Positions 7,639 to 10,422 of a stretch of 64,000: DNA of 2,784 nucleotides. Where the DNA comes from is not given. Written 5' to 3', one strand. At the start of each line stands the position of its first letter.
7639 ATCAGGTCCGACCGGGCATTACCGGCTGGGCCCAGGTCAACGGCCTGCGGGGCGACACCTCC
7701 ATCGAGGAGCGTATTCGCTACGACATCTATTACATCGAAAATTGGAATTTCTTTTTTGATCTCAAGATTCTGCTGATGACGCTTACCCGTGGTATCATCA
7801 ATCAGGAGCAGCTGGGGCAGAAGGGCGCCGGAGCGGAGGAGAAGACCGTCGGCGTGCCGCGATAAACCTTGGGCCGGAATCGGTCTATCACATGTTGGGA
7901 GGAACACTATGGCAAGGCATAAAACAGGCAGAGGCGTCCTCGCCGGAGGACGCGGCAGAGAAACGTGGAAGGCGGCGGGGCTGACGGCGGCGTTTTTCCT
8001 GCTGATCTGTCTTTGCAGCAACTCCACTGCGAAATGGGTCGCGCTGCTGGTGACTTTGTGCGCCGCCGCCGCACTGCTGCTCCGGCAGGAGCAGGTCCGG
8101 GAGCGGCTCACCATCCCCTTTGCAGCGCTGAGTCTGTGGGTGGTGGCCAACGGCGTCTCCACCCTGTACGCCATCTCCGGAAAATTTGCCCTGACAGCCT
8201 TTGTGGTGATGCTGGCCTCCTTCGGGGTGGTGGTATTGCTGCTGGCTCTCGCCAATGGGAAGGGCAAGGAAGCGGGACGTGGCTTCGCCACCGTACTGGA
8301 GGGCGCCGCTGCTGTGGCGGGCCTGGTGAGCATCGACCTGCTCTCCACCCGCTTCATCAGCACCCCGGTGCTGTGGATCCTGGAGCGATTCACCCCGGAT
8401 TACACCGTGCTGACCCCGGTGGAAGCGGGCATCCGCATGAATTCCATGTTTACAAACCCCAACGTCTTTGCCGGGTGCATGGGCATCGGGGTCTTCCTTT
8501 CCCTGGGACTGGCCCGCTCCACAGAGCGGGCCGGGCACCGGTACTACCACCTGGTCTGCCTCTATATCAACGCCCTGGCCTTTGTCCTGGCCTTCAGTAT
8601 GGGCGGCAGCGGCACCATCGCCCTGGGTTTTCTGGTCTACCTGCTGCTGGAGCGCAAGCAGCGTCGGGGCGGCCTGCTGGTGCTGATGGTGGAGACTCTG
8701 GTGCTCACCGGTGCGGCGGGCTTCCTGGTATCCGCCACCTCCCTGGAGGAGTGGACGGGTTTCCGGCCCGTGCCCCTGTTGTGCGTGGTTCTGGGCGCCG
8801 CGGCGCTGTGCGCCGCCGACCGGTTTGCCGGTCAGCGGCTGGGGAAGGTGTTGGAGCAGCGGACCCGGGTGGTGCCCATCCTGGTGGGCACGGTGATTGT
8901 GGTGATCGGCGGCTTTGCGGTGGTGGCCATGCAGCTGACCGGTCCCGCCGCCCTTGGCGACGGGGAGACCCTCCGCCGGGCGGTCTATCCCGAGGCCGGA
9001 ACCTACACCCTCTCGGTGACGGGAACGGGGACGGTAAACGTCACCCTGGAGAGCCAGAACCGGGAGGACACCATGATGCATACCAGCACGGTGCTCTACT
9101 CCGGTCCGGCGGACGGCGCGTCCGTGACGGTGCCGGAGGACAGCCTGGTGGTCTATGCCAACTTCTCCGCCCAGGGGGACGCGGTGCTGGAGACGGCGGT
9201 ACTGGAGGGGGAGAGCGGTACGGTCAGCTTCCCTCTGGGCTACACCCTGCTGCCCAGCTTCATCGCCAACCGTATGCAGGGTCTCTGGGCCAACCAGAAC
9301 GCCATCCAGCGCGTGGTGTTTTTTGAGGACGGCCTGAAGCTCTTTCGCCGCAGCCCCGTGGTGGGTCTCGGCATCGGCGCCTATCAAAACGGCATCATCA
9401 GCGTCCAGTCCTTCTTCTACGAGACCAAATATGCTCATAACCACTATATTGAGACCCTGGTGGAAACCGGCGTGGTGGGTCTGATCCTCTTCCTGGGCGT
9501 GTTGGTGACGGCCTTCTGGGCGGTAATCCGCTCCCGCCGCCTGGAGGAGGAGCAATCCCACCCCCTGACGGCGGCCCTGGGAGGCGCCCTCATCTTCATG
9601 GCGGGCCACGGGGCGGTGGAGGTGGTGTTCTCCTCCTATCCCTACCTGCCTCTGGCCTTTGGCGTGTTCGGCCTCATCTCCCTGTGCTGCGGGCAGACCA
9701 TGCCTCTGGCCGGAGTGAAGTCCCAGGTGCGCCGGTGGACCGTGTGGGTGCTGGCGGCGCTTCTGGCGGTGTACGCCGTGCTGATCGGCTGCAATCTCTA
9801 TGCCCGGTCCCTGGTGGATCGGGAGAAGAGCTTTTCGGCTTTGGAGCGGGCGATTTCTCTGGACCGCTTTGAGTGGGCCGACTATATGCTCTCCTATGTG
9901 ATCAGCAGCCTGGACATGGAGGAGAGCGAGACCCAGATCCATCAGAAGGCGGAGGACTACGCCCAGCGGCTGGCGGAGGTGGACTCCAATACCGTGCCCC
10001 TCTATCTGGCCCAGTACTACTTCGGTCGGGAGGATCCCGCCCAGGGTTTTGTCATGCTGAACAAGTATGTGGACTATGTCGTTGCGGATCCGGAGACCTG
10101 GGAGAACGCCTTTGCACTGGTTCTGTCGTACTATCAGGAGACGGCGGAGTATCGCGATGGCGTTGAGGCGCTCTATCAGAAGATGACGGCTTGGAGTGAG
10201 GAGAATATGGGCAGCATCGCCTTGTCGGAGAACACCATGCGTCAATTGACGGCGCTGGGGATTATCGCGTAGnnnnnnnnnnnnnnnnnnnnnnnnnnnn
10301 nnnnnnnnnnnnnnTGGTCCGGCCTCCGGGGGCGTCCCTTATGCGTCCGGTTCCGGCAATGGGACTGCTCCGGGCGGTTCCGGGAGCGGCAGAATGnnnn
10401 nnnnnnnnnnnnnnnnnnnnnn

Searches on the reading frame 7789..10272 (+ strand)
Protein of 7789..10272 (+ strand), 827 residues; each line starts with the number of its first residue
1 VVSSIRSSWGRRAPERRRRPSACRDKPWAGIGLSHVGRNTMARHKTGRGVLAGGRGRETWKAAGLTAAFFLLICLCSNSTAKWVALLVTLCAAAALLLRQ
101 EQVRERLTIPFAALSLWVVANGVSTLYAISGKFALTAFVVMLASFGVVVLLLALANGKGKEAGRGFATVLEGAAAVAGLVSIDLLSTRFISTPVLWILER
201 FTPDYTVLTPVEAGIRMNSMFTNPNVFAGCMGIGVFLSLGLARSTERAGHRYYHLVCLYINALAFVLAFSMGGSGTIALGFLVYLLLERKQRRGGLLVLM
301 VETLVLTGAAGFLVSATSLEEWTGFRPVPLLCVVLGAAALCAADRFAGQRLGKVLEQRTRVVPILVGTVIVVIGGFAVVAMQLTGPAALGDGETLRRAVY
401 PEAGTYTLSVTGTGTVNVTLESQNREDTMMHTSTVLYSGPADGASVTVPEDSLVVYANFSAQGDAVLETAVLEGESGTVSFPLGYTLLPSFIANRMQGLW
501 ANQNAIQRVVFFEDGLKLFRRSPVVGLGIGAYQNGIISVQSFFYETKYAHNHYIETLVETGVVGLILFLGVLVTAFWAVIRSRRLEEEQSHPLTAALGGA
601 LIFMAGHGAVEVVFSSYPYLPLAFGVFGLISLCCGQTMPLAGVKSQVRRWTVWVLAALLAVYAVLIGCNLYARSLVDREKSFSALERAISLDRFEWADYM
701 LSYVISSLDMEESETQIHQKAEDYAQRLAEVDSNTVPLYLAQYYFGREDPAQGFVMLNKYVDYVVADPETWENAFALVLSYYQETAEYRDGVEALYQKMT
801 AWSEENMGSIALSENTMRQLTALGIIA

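Call 25: search_protein_families(library=pfam, proteins=[window:7789-10272:+], max_evalue=0.0001)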
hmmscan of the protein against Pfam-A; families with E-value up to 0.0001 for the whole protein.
window:7789-10272:+ (827 aa): 1 family
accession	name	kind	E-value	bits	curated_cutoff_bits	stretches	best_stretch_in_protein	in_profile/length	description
PF04932.20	Wzy_C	-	1.4e-09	38.4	31.7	1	500-569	76-149/149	O-Antigen ligase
